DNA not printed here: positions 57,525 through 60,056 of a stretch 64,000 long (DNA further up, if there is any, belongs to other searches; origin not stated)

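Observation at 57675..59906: Single ORF fusing a GH57 alpha-glucan enzyme to an APH/maltokinase-like kinase domain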

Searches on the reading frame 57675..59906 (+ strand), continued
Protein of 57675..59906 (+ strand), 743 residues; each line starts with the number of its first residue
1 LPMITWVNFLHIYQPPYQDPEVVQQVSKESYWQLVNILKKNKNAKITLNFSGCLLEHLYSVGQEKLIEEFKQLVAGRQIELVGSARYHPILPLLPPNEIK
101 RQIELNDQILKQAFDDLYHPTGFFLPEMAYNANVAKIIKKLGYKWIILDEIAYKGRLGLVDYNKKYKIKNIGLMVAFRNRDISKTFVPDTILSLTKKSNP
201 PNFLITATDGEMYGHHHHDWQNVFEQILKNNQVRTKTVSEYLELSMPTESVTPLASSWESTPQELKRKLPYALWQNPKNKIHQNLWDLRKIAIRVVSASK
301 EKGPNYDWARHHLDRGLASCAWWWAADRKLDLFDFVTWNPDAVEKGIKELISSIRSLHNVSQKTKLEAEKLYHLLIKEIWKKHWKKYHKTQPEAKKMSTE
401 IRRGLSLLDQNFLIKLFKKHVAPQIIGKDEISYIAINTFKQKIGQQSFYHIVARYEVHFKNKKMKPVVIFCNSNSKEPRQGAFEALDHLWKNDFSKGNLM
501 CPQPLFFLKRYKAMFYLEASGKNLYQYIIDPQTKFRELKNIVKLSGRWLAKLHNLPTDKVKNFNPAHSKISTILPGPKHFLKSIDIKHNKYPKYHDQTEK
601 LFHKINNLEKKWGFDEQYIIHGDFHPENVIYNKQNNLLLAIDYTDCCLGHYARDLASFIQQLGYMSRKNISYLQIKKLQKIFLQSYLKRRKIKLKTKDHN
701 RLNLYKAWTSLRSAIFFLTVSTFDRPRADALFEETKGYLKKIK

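Call 59: predict_structure(alignment_id=A4)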
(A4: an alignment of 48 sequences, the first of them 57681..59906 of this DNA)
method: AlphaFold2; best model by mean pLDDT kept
length: 741 residues; sequences in the alignment: 48
mean_pLDDT: 93.9   pTM: 0.57
mean pLDDT of the five models: 93.9, 93.0, 92.6, 91.2, 91.1
residues with pLDDT >= 90: 645; 70-90: 79; 50-70: 13; < 50: 4
segments of 3 or more residues with pLDDT < 50: 387-390
pLDDT, mean of each block of 10 residues (from residue 1): 97 93 95 96 96 96 98 98 96 97 97 96 98 98 98 96 97 97 93 93 94 83 95 98 96 96 96 95 97 93 95 95 83 80 96 95 97 94 63 72 95 97 92 93 83 96 96 92 97 97 97 96 97 98 98 94 90 88 91 97 94 90 97 96 95 97 96 98 97 93 97 88 92 97 82
secondary structure, 60 per line:
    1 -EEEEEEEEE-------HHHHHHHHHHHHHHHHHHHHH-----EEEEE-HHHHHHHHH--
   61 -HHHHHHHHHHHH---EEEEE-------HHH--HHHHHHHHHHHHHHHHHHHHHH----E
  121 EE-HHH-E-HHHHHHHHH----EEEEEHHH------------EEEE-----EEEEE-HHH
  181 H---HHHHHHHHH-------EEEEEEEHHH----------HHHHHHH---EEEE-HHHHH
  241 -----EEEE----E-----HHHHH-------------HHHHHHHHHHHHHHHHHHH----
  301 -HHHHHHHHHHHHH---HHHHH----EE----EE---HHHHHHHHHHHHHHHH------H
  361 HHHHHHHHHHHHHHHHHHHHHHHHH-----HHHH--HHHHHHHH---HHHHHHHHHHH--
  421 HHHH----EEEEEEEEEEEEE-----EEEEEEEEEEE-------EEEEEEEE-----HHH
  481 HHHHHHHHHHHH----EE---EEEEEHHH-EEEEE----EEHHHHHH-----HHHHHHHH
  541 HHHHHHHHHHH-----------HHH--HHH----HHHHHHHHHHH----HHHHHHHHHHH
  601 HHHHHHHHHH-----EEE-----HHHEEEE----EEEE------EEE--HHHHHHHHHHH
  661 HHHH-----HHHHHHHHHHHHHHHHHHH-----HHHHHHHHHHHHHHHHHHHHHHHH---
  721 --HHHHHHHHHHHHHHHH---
elements in order (helices of 4 or more, strands of 3 or more residues): E2-10 H18-38 E44-48 H50-58 H62-73 E77-81 H94-115 E120-122 H130-138 E143-147 E163-166 E172-176 H178-181 H185-193 E201-207 H221-227 E231-234 H236-240 E246-249 H260-264 H278-296 H302-314 H318-322 H338-353 H360-385 H391-394 H397-404 H408-418 H421-424 E429-441 E447-457 E465-472 H478-492 E502-506 E511-515 H522-527 H533-551 H575-585 H590-610 E616-618 E627-630 E635-638 E645-647 H650-664 H670-688 H694-717 H723-738

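Call 62: fold_search(model_id=the predicted structure, library=pdb)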
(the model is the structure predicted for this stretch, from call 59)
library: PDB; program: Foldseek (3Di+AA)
matches with E <= 10: 1794; with E <= 0.001: 263
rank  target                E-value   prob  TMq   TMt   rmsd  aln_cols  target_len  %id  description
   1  1k1x_A                7.7e-15  1.00  0.39  0.45  14.0       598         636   14  Crystal structure of 4-alpha-glucanotransferase from thermococcus litoralis (released 2003-06-17)
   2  1k1x_B                1.1e-14  1.00  0.40  0.45  14.6       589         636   15  Crystal structure of 4-alpha-glucanotransferase from thermococcus litoralis (released 2003-06-17)
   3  1k1w                  2.8e-14  1.00  0.38  0.44   4.6       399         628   17  Crystal structure of 4-alpha-glucanotransferase from thermococcus litoralis (released 2003-06-17)
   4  3p0b                  5.8e-14  1.00  0.38  0.53   6.7       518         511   15  Thermus thermophilus family GH57 branching enzyme: crystal structure, mechanism of action and products formed (released 2010-10-20)
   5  1ufa                  6.1e-14  1.00  0.39  0.55   6.2       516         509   15  Crystal structure of TT1467 from Thermus thermophilus HB8 (released 2003-11-28)
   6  5wu7_A                9.8e-13  1.00  0.37  0.51   6.9       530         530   14  Crystal structure of GH57-type branching enzyme from hyperthermophilic archaeon Pyrococcus horikoshii (released 2017-03-08)
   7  7e1y_A                4.5e-12  1.00  0.36  0.48  18.7       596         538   13  Staphylothermus marinus amylopullulanase -SmApu (released 2022-02-09)
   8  9jlr_D                4.7e-12  1.00  0.36  0.54   7.0       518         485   13  Crystal structure of GH57 family amylopullulanase from Aquifex aeolicus mutant E256Q in complex with maltopentaose (released 2025-06-04)
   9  9ihu_A                6.8e-12  1.00  0.36  0.54   6.9       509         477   13  GH57 family Amylopullulanase from Aquifex aeolicus (released 2025-06-04)
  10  3n8t                  9.3e-12  1.00  0.39  0.51   6.6       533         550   14  Native structure of TK1436, a GH57 branching enzyme from hyperthermophilic archaeon Thermococcus kodakaraensis (released 2010-10-27)
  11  9k7c_A                1.1e-11  1.00  0.36  0.54   6.8       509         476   14  Crystal structure of GH57 family amylopullulanase from Aquifex aeolicus mutant E256Q in complex with maltopentaose (released 2025-06-04)
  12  9jlr_C                1.2e-11  1.00  0.36  0.53   7.1       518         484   14  Crystal structure of GH57 family amylopullulanase from Aquifex aeolicus mutant E256Q in complex with maltopentaose (released 2025-06-04)
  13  9kyq_B                1.3e-11  1.00  0.37  0.56   6.0       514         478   13  GH57 family amylopullulanase from Aquifex aeolicus wild type co-crystallize with gama-cyclodextrin (released 2025-06-04)
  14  9jlr_A                1.5e-11  1.00  0.35  0.52   7.1       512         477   13  Crystal structure of GH57 family amylopullulanase from Aquifex aeolicus mutant E256Q in complex with maltopentaose (released 2025-06-04)
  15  5wu7_B                1.8e-11  1.00  0.37  0.50   7.3       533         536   15  Crystal structure of GH57-type branching enzyme from hyperthermophilic archaeon Pyrococcus horikoshii (released 2017-03-08)
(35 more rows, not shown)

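Call 68: find_encoding_contigs(protein=P0025, flank=6000, max_places=1)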
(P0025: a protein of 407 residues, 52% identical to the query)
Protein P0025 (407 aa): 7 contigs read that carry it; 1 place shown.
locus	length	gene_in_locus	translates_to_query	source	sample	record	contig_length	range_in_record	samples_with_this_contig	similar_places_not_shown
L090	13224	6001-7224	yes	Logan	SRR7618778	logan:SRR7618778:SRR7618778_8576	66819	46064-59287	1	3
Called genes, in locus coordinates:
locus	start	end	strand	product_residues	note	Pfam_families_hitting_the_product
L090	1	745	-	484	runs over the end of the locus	PF09852:DUF2079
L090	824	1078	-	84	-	-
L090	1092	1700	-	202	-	PF02142:MGS, PF01808:AICARFT_IMPCHas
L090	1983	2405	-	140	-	PF01245:Ribosomal_L19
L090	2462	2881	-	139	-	PF02001:DUF134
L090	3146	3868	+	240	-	PF20772:TACO1_YebC_N, PF01709:Transcrip_reg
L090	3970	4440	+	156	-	PF02075:RuvC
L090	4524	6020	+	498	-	PF08323:Glyco_transf_5, PF13439:Glyco_transf_4 (faint), PF00534:Glycos_transf_1, PF13692:Glyco_trans_1_4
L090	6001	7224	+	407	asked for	PF01074:Glyco_hydro_38N (faint), PF03065:Glyco_hydro_57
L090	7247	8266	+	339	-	PF01636:APH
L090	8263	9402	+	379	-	PF13439:Glyco_transf_4, PF00534:Glycos_transf_1, PF13692:Glyco_trans_1_4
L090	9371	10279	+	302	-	PF02786:CPSase_L_D2 (weak), PF08443:RimK, PF02955:GSH-S_ATP (weak)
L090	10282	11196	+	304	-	PF14397:ATPgrasp_ST (faint), PF02655:ATP-grasp_3, PF08443:RimK, PF02955:GSH-S_ATP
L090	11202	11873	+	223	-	-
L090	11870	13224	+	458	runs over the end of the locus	PF08323:Glyco_transf_5, PF13439:Glyco_transf_4 (weak), PF13579:Glyco_trans_4_4 (weak), PF00534:Glycos_transf_1, PF13692:Glyco_trans_1_4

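Call 69: find_encoding_contigs(protein=P0047, flank=6000, max_places=1)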
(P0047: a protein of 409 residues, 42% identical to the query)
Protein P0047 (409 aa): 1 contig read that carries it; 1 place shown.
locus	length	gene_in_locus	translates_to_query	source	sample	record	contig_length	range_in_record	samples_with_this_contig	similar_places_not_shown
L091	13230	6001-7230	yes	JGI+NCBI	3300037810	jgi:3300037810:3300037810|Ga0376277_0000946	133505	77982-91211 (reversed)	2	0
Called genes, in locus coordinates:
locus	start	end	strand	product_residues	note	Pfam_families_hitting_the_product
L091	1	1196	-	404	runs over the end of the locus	PF23446:LysM1_NFP_LYK (faint), PF23473:LysM3_LYK4_5 (weak), PF01476:LysM, PF01551:Peptidase_M23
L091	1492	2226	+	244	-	PF00300:His_Phos_1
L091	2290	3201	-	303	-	-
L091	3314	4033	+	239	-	PF20772:TACO1_YebC_N, PF01709:Transcrip_reg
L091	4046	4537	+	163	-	PF02075:RuvC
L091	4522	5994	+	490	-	PF08323:Glyco_transf_5, PF13439:Glyco_transf_4 (weak), PF13579:Glyco_trans_4_4 (weak), PF00534:Glycos_transf_1, PF13692:Glyco_trans_1_4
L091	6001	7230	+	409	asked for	PF01074:Glyco_hydro_38N (weak), PF03065:Glyco_hydro_57, PF01522:Polysacc_deac_1 (faint)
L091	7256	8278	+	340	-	PF01636:APH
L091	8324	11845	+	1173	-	-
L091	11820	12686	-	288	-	PF01978:TrmB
